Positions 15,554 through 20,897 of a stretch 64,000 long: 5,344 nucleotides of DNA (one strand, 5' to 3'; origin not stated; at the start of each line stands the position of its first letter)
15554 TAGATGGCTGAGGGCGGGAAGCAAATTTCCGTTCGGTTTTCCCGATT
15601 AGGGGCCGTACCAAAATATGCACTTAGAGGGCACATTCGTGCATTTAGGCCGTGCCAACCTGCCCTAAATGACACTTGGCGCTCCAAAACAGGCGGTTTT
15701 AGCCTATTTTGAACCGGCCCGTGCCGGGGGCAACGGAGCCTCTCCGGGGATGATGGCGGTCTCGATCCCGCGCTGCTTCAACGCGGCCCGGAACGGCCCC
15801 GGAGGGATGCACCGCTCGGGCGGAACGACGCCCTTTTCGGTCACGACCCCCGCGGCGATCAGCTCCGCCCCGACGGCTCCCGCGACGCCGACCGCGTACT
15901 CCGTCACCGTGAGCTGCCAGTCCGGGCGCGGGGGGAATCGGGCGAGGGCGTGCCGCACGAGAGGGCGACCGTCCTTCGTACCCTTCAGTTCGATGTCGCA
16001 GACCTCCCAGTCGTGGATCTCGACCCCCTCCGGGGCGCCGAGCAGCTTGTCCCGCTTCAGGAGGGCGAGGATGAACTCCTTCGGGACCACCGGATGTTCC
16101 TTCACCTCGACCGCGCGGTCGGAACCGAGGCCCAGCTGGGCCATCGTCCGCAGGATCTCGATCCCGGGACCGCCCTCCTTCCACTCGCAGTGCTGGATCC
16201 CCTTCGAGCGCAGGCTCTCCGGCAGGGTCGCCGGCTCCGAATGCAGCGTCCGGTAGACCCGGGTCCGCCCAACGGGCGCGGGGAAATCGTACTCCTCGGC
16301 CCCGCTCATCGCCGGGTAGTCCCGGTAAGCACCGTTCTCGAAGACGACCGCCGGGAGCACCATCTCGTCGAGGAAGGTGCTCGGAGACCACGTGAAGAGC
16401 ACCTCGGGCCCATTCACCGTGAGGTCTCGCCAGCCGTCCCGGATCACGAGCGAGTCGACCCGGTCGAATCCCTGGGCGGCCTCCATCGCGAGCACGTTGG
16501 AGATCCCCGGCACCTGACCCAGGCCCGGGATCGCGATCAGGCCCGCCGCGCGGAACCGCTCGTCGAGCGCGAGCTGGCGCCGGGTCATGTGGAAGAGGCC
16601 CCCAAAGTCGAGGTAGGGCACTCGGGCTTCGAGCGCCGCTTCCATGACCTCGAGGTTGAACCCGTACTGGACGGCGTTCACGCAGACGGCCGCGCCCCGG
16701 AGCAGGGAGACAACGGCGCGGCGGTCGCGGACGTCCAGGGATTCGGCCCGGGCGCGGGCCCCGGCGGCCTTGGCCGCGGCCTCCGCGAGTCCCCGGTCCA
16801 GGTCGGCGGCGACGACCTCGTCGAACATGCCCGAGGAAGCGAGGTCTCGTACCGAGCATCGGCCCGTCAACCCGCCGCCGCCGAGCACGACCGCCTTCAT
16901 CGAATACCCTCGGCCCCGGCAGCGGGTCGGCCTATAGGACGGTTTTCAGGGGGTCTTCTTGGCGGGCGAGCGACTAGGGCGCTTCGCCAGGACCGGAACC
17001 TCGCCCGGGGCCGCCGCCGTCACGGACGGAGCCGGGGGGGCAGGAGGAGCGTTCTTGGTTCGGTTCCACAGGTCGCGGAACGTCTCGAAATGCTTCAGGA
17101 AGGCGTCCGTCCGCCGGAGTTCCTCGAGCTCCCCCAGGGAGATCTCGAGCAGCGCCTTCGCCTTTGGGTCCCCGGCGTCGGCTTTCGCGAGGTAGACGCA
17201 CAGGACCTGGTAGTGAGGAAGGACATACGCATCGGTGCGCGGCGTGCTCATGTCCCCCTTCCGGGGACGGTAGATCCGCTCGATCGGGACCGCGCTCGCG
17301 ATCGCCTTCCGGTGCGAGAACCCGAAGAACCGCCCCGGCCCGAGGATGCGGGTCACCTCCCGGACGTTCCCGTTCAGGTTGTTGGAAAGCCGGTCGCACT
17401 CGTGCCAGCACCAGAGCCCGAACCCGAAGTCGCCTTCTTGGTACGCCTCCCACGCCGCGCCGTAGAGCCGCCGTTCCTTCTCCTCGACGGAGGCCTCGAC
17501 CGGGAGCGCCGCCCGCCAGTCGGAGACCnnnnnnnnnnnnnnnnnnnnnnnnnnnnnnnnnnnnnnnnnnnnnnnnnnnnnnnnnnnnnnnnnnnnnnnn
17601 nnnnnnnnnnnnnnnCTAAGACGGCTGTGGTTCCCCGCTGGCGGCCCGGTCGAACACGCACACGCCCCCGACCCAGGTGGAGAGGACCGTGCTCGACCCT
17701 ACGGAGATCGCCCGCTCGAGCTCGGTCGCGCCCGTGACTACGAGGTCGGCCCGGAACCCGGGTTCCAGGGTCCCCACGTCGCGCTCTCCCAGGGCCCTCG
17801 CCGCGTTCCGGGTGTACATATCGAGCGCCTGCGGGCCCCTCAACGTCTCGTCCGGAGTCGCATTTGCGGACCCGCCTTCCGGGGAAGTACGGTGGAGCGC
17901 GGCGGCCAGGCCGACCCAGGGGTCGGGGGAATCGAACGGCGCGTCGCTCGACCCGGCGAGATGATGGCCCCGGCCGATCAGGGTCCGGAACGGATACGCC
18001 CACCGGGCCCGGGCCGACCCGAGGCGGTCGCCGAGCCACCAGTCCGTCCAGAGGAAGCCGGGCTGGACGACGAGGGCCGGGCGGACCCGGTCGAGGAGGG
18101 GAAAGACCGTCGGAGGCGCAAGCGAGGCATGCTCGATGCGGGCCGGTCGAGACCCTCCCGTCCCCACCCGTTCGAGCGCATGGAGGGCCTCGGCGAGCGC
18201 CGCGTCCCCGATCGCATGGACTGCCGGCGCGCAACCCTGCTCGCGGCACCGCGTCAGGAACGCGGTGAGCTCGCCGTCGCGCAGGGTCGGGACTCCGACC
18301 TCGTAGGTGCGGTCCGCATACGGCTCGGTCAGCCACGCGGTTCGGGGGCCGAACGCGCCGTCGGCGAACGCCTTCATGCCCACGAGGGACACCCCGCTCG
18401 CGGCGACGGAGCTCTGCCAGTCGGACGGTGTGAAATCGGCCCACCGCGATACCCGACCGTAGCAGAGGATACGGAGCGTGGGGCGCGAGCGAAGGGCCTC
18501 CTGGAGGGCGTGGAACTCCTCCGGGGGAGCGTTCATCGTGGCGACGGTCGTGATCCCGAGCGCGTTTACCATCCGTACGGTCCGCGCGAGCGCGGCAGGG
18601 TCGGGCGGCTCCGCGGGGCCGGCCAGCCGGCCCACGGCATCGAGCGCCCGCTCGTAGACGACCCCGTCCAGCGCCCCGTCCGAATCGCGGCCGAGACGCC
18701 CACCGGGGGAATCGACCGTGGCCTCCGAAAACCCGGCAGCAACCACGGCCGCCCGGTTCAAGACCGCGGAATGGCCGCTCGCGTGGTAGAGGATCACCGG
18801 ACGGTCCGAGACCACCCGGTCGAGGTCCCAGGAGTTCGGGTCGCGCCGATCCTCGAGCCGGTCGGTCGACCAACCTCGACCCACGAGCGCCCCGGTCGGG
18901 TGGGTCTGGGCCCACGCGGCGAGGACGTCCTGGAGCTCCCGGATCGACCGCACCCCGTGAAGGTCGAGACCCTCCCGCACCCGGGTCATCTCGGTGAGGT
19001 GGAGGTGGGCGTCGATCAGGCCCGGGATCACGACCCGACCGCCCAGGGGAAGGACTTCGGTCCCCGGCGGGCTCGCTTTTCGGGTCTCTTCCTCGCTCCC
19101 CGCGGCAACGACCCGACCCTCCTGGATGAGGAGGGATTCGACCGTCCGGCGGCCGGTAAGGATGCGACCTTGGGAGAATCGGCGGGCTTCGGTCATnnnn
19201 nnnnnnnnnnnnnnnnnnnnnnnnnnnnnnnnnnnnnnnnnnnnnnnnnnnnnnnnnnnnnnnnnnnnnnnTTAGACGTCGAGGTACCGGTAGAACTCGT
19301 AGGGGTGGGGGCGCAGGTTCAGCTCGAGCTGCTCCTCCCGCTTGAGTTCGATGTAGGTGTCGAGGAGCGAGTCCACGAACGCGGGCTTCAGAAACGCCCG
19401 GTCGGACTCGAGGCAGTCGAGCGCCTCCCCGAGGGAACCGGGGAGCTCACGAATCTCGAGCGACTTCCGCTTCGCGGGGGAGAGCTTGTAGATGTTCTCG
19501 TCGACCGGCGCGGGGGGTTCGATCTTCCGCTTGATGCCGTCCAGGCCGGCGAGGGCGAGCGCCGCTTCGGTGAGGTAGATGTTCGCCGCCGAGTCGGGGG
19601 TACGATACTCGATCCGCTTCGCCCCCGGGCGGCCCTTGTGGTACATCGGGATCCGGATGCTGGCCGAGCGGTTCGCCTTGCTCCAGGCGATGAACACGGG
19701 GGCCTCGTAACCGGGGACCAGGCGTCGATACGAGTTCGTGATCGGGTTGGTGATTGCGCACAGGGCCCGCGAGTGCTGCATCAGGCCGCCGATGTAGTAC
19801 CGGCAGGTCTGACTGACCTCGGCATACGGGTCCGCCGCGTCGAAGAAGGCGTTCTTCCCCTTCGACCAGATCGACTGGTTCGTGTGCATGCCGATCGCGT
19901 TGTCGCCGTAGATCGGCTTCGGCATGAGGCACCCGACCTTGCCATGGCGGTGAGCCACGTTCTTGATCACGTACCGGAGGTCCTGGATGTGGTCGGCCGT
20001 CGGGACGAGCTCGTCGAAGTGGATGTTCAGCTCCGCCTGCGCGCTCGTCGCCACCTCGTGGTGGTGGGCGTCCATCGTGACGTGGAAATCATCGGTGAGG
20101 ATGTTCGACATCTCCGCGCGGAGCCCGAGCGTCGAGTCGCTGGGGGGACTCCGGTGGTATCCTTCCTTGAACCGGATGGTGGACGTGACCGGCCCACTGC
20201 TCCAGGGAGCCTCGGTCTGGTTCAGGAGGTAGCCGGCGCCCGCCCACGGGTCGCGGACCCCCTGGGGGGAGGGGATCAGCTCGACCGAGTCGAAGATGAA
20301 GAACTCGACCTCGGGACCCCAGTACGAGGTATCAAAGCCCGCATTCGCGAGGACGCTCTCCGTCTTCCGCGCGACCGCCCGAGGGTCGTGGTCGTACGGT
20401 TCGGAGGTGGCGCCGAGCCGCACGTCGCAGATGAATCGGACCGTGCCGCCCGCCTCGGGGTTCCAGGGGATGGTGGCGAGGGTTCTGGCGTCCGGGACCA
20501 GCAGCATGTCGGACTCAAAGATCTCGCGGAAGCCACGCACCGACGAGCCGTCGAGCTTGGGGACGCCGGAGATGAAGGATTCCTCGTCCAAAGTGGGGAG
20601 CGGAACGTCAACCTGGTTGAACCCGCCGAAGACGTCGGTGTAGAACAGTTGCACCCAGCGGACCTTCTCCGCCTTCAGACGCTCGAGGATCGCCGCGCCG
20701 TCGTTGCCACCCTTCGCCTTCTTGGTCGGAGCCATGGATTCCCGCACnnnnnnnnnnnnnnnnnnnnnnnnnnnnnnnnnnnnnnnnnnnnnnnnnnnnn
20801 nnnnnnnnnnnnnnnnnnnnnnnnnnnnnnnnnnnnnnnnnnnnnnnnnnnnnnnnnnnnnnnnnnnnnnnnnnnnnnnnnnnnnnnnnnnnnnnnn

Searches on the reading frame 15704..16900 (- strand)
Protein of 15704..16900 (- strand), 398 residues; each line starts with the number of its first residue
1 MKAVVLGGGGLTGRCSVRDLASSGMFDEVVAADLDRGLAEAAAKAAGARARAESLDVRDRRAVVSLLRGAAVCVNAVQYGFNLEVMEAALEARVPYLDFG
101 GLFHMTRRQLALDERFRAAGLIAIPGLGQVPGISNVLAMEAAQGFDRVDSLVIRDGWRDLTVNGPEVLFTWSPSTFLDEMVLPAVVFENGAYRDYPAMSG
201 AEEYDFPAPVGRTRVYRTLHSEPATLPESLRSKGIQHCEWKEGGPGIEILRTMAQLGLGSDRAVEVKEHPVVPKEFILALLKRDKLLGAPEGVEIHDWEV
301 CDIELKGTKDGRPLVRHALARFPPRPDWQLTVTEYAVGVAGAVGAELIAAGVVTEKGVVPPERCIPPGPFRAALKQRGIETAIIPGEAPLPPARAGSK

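Call 55: search_protein_families(library=pfam, proteins=[window:15704-16900:-], max_evalue=0.00001)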
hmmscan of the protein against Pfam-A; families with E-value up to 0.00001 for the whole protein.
window:15704-16900:- (398 aa): 2 families
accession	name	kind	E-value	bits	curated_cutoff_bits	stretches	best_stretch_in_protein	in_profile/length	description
PF16653.10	Sacchrp_dh_C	-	2.4e-20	74.2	31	1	131-379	4-265/265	Saccharopine dehydrogenase C-terminal domain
PF03435.24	Sacchrp_dh_NADP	-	1.2e-17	64.9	25.1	1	4-124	2-129/129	Saccharopine dehydrogenase NADP binding domain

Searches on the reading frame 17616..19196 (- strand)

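Call 56: search_protein_families(library=pfam, proteins=[window:17616-19196:-], max_evalue=0.00001)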
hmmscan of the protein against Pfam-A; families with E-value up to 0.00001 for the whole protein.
window:17616-19196:- (526 aa): 2 families
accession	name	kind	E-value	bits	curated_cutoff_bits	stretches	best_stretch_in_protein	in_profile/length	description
PF07969.17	Amidohydro_3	-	1.9e-86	291.9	29.7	1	51-515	5-472/472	Amidohydrolase family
PF01979.26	Amidohydro_1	-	6.1e-14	52.5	25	1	453-512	282-343/345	Amidohydrolase family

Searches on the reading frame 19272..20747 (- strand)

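Call 55: search_protein_families(library=pfam, proteins=[window:19272-20747:-], max_evalue=0.00001)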
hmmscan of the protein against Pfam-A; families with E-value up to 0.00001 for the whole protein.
window:19272-20747:- (491 aa): 2 families
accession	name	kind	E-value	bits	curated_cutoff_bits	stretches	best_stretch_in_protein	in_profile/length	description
PF00120.29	Gln-synt_C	-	1.1e-115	386.8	24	1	120-488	2-344/344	Glutamine synthetase, catalytic domain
PF03951.24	Gln-synt_N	-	2e-22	79.1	33.4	1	28-109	1-79/82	Glutamine synthetase, beta-Grasp domain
